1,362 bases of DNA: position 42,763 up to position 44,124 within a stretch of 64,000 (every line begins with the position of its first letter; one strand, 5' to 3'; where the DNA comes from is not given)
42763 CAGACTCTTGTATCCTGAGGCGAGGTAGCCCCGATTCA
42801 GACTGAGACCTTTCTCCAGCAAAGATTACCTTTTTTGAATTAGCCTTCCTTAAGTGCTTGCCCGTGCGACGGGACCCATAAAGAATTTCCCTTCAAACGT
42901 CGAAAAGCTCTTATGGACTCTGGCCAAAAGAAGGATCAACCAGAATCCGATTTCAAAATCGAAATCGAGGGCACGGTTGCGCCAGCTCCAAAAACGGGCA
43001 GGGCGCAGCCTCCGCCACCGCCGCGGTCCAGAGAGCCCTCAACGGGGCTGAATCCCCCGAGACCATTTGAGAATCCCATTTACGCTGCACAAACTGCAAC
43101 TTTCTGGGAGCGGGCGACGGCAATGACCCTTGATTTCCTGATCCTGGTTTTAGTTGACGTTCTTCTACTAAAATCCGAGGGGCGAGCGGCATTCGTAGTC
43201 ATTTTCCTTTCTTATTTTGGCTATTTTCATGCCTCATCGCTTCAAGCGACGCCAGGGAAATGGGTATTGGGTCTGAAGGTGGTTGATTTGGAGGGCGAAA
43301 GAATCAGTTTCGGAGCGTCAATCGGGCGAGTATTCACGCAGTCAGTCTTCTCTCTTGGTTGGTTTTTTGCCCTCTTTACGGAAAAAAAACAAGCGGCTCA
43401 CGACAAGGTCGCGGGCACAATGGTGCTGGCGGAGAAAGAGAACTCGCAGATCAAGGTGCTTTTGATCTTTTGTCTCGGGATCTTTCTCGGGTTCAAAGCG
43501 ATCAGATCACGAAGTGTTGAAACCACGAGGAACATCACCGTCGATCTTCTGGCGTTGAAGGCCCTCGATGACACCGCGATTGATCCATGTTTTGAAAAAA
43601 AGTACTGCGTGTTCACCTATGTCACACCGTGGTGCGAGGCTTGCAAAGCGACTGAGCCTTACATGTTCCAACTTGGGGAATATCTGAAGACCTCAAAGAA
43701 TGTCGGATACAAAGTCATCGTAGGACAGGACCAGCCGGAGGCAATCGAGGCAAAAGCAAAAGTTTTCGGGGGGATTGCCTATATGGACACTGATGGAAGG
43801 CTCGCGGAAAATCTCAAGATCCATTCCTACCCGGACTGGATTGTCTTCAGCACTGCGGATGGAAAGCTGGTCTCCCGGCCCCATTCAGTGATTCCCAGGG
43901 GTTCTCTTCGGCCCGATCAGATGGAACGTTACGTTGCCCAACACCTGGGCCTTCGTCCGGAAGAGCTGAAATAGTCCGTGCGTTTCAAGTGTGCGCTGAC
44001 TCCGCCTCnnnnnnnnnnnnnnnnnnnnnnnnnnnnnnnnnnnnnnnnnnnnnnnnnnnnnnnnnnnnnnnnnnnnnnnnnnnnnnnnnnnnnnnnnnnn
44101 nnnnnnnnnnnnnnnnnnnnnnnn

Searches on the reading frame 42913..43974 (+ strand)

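Call 104: search_protein_families(library=pfam, proteins=[window:42913-43974:+], max_evalue=0.001)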
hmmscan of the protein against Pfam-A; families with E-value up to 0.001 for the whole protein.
window:42913-43974:+ (353 aa): 2 families
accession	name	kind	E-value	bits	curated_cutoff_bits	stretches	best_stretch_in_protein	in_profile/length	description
PF06271.18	RDD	-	1.4e-15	58.2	24.1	1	61-168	1-137/137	RDD family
PF13098.12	Thioredoxin_2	-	0.00042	21.1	27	1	228-321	4-89/104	Thioredoxin-like domain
